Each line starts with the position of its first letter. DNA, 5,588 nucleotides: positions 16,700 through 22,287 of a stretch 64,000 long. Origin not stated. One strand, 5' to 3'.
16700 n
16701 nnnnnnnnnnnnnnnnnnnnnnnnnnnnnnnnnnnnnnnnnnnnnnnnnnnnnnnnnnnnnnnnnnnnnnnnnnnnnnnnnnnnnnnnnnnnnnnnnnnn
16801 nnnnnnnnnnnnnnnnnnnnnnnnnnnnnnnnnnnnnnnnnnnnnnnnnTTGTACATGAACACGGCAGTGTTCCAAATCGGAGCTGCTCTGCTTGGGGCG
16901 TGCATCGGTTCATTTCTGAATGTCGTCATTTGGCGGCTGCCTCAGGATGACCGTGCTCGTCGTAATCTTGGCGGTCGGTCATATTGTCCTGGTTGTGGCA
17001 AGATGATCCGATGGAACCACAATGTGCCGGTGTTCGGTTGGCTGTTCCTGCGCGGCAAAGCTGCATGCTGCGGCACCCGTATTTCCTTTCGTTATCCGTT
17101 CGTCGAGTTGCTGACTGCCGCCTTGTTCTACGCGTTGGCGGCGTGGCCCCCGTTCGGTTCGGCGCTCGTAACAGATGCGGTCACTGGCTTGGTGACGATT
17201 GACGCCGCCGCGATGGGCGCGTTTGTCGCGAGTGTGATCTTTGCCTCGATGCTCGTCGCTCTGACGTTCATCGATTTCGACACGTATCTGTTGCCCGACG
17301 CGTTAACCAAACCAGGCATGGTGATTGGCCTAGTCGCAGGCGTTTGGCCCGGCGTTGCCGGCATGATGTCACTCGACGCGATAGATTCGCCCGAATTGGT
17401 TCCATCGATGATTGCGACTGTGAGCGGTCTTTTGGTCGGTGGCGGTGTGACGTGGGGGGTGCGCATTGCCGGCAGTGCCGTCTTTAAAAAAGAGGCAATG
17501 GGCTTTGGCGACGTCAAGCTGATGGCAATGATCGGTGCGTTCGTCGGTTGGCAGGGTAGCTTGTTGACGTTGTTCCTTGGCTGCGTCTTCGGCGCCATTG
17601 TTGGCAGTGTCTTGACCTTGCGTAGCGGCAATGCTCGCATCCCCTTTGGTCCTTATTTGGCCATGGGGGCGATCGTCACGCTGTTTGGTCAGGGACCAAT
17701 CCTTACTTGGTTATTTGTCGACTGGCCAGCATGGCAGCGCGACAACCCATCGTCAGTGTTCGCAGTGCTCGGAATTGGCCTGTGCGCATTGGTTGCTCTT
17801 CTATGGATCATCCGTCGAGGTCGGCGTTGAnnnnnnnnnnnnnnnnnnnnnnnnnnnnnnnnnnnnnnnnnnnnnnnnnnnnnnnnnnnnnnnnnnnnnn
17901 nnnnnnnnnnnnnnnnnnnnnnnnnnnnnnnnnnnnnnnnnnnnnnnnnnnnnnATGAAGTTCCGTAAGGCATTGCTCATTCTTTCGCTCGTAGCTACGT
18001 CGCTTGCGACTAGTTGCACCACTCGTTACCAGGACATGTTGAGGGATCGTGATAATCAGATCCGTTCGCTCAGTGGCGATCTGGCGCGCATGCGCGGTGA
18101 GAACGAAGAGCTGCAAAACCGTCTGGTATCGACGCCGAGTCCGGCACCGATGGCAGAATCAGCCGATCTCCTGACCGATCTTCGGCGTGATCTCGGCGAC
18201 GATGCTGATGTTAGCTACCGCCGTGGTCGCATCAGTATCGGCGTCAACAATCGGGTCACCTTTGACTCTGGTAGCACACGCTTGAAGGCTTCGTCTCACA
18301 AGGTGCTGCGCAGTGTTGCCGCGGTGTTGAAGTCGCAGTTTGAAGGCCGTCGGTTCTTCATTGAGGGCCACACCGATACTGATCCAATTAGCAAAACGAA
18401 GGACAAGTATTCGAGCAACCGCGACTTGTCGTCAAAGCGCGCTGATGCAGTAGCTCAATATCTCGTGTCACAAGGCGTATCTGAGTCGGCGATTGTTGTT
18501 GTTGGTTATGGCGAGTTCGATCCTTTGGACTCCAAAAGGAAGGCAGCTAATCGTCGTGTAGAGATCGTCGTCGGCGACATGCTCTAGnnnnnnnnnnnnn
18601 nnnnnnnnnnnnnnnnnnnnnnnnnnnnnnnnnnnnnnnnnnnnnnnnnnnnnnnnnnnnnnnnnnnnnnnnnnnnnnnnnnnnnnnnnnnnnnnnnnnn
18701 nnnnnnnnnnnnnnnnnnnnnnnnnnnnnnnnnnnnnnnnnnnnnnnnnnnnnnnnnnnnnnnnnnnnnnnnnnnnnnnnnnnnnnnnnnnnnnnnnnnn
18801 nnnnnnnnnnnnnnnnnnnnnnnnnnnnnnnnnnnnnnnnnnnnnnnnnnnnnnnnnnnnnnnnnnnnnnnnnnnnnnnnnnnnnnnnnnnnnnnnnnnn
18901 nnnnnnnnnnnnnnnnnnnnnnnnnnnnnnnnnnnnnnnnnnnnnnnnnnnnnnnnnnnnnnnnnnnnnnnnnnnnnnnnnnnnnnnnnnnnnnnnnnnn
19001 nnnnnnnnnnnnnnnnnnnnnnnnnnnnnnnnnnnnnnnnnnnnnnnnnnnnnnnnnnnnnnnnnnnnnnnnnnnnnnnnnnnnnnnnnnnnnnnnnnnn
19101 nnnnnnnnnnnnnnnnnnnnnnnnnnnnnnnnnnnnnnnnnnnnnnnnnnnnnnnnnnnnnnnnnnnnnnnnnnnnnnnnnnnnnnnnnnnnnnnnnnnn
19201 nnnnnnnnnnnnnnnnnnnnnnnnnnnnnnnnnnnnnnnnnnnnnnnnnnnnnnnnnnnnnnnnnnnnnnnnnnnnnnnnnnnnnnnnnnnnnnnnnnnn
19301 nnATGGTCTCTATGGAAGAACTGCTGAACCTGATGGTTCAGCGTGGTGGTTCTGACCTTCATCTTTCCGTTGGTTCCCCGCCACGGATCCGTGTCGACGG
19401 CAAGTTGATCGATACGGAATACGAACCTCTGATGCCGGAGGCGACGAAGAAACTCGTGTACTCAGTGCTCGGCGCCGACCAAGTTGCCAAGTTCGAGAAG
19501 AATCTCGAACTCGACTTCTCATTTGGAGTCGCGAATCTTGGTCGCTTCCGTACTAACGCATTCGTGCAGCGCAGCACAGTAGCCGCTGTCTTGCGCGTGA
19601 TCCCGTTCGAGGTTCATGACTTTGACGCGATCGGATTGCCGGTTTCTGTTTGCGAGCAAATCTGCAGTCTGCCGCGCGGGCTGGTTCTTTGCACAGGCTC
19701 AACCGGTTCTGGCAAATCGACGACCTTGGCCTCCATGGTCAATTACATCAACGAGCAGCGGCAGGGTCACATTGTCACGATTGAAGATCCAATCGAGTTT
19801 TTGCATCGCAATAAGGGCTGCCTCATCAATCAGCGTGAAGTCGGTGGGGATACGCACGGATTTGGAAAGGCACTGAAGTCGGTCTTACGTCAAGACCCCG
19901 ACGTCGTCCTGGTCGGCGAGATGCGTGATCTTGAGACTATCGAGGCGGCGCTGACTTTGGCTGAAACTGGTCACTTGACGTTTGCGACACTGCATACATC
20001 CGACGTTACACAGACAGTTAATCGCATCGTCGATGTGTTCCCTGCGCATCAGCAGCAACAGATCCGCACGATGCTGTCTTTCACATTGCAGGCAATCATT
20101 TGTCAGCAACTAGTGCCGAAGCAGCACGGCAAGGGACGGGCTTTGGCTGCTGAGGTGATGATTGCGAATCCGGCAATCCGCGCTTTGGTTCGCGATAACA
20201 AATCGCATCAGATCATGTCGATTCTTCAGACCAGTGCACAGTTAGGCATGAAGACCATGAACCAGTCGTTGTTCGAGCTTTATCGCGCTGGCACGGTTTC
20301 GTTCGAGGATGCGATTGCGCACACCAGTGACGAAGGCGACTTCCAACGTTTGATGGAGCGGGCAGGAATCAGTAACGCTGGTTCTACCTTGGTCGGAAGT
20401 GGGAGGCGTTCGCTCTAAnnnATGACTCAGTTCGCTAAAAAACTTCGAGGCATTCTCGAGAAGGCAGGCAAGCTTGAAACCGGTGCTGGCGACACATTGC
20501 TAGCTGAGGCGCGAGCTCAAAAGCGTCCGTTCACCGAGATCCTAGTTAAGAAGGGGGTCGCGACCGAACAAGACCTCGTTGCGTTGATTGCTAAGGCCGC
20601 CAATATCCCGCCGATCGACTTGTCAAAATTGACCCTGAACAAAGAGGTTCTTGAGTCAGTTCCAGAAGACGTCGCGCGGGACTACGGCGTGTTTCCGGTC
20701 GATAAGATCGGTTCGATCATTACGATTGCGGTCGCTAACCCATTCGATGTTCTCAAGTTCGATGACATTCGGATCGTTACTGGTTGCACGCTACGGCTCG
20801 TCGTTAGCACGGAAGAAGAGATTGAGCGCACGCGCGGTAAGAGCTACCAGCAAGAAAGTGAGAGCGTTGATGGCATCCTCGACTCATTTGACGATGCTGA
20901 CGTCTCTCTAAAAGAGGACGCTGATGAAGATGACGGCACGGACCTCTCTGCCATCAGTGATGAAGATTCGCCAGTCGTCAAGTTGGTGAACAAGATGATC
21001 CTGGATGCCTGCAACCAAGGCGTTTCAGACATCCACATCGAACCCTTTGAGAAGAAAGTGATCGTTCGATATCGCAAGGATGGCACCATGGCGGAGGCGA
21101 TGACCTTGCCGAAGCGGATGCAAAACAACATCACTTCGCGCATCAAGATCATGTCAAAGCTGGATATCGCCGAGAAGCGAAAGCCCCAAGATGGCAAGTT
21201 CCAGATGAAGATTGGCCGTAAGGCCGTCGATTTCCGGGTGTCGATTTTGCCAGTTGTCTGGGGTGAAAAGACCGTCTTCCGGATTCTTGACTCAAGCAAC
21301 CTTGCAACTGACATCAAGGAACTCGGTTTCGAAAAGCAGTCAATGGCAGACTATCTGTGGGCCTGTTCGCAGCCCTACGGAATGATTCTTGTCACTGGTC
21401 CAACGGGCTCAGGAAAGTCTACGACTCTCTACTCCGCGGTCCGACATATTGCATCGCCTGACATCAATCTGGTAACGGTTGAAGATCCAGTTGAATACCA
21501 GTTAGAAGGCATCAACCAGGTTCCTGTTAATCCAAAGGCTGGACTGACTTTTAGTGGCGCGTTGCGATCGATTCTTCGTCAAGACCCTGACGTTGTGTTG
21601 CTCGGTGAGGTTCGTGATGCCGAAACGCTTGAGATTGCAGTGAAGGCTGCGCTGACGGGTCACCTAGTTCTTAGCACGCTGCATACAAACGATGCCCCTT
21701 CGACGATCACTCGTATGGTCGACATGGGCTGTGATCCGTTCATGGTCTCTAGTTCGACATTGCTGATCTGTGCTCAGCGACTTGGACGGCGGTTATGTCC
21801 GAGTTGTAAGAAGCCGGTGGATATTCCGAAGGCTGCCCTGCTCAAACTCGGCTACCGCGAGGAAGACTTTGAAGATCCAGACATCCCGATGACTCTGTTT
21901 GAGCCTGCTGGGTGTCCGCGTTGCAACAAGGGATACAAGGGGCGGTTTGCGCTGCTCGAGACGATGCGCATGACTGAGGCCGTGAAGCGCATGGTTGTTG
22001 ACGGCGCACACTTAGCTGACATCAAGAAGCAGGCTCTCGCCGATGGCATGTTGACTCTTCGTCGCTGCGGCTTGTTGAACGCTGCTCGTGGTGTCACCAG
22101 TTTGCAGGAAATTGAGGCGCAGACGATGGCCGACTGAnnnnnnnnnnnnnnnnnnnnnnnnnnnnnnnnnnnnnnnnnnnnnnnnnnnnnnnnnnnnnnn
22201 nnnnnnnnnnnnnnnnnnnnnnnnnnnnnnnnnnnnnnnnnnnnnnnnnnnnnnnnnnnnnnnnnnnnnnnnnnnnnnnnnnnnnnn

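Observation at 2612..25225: Candidate undescribed surface system: tandem giant Ig/polyglycine lipoproteins heading a type IV pilus locus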

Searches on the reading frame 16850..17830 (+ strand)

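Call 5: search_protein_families(library=pfam, proteins=[window:16850-17830:+], max_evalue=0.01)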
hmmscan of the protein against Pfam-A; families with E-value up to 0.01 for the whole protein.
window:16850-17830:+ (326 aa): 2 families
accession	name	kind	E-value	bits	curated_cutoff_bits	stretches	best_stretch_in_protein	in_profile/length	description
PF06750.18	A24_N_bact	-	3.7e-29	101.1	23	1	14-97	1-81/84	Bacterial Peptidase A24 N-terminal domain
PF01478.23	Peptidase_A24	-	1.2e-19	71.1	26.5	1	130-252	2-103/104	Type IV leader peptidase family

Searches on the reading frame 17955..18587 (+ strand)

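Call 5: search_protein_families(library=pfam, proteins=[window:17955-18587:+], max_evalue=0.01)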
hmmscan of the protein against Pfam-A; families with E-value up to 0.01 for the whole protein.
window:17955-18587:+ (210 aa): 2 families
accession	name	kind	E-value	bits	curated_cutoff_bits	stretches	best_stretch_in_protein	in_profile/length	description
PF00691.25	OmpA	-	3.6e-22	79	27.2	1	102-200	1-94/98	OmpA family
PF16331.10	TolA_bind_tri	-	0.0028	18.1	30.1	1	31-57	22-48/76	TolA binding protein trimerisation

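Call 114: search_protein_families(library=ncbifam, proteins=[window:17955-18587:+], max_evalue=0.00001)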
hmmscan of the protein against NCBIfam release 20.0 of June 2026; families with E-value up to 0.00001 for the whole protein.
window:17955-18587:+ (210 aa): 34 families (the best 25 are shown)
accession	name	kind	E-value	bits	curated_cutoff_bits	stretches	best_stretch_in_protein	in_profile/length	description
NF053611.1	YiaD_Gzip_OmpA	equivalog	3.1e-25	89.1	175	1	75-206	77-206/206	YiaD family glycine zipper/OmpA-like lipoprotein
NF006541.1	PRK09038.1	equivalog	3.2e-25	89.2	283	1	52-206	92-248/253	flagellar motor protein MotD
TIGR03350.1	type_VI_ompA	equivalog_domain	1.5e-22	80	139.8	1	89-206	20-137/137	type VI secretion system protein TssL, long form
NF006508.0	PRK08944.1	subfamily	4.1e-22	78.8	259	1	46-206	124-287/304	MotB family protein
NF053612.1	anchor_PA1041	equivalog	2.5e-18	66.9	250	1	93-206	125-235/236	PA1041 family peptidoglycan-binding anchor lipoprotein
NF005195.1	PRK06667.1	equivalog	4.9e-17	62.5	300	1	95-206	118-235/241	flagellar motor protein MotB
NF053585.1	OMP_LP_YfiB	equivalog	8.4e-17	61.5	128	1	94-206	51-160/163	outer membrane lipoprotein YfiB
NF006547.1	PRK09040.1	equivalog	1.7e-16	60.2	194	1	86-205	76-199/213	hypothetical protein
NF007804.1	PRK10510.1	equivalog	2.7e-16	59.6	307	1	89-206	102-216/219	OmpA family lipoprotein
NF006545.0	PRK09039.1-4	equivalog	3e-16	60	372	1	72-204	199-337/342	peptidoglycan -binding protein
NF006548.1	PRK09041.1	equivalog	4e-16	59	277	1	92-206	158-273/287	flagellar motor protein MotB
NF006543.0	PRK09039.1-2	equivalog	6e-16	59.2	305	1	76-206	211-347/350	peptidoglycan -binding protein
NF005382.1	PRK06925.1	equivalog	9.8e-16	58.7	264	1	97-207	113-224/225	flagellar motor protein MotS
NF005444.0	PRK07033.1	equivalog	2.1e-15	56.6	520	1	102-206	317-421/438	DotU family type VI secretion system protein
NF005999.0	PRK08126.1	subfamily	4.7e-15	55.3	571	1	101-206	325-430/432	hypothetical protein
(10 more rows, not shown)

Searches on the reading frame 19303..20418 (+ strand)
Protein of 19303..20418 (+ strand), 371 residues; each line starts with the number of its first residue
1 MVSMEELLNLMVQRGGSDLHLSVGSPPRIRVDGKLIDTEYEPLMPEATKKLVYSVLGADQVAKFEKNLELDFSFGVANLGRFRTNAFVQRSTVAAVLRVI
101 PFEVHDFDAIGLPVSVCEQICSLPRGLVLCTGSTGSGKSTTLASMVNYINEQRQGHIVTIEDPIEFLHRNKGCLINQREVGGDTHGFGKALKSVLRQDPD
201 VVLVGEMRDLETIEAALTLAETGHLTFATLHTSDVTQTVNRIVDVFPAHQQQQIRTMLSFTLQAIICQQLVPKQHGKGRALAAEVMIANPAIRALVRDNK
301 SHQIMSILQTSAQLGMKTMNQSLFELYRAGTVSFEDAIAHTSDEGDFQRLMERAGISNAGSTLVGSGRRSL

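Call 5: search_protein_families(library=pfam, proteins=[window:19303-20418:+], max_evalue=0.01)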
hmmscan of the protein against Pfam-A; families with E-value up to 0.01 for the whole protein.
window:19303-20418:+ (371 aa): 7 families
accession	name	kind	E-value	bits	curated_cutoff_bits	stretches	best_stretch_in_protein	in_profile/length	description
PF00437.27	T2SSE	-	2.2e-43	148.8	24.9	1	82-281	94-315/370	Type II/IV secretion system protein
PF13604.12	AAA_30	-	0.0007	19.8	27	0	116-155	9-47/191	AAA domain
PF01935.23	DUF87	-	0.0021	18.6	23.2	1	132-158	30-56/220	Helicase HerA, central domain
PF13191.12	AAA_16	-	0.0034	18.3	32.6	1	126-156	25-52/167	AAA ATPase domain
PF13401.12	AAA_22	-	0.004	17.9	27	1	125-160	5-39/130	AAA domain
PF00005.33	ABC_tran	-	0.0085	17.1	25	0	129-166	15-51/137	ABC transporter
PF13555.12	AAA_29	-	0.0093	16.1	27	0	124-142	21-39/61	P-loop containing region of AAA domain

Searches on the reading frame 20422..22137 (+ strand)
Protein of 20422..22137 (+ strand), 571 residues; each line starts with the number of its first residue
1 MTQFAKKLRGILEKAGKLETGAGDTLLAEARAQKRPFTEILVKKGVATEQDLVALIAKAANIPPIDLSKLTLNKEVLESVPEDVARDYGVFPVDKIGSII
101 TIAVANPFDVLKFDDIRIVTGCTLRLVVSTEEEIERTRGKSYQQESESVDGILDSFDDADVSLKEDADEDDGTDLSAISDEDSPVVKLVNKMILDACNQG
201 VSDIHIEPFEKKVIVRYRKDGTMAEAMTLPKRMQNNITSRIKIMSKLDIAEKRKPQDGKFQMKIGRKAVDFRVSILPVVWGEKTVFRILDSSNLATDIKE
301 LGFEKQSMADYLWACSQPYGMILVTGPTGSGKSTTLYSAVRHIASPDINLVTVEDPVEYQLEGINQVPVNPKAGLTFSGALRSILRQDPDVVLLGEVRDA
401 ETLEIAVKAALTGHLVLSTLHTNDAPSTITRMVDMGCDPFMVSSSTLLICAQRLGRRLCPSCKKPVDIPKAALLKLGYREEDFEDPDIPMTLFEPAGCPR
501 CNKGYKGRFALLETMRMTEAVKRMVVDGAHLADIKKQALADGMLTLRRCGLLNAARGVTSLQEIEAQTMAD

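Call 5: search_protein_families(library=pfam, proteins=[window:20422-22137:+], max_evalue=0.01)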
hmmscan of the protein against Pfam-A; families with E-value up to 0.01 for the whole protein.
window:20422-22137:+ (571 aa): 7 families
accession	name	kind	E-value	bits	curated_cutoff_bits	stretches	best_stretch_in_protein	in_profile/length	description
PF00437.27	T2SSE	-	2.1e-134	448.3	24.9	1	180-565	3-369/370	Type II/IV secretion system protein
PF05157.20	MshEN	-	3.2e-16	59.5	23.1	1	61-146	2-88/90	MshEN domain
PF13191.12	AAA_16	-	0.0002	22.4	32.6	1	316-406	20-103/167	AAA ATPase domain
PF25199.1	nSTAND_NTPase5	-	0.00073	19.8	34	1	318-359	40-82/145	Novel STAND NTPase 5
PF13555.12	AAA_29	-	0.0023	18.1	27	1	318-336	21-39/61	P-loop containing region of AAA domain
PF13173.12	AAA_14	-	0.0026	18.2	27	1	321-411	4-85/129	AAA domain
PF13401.12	AAA_22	-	0.0046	17.7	27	0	320-353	6-39/130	AAA domain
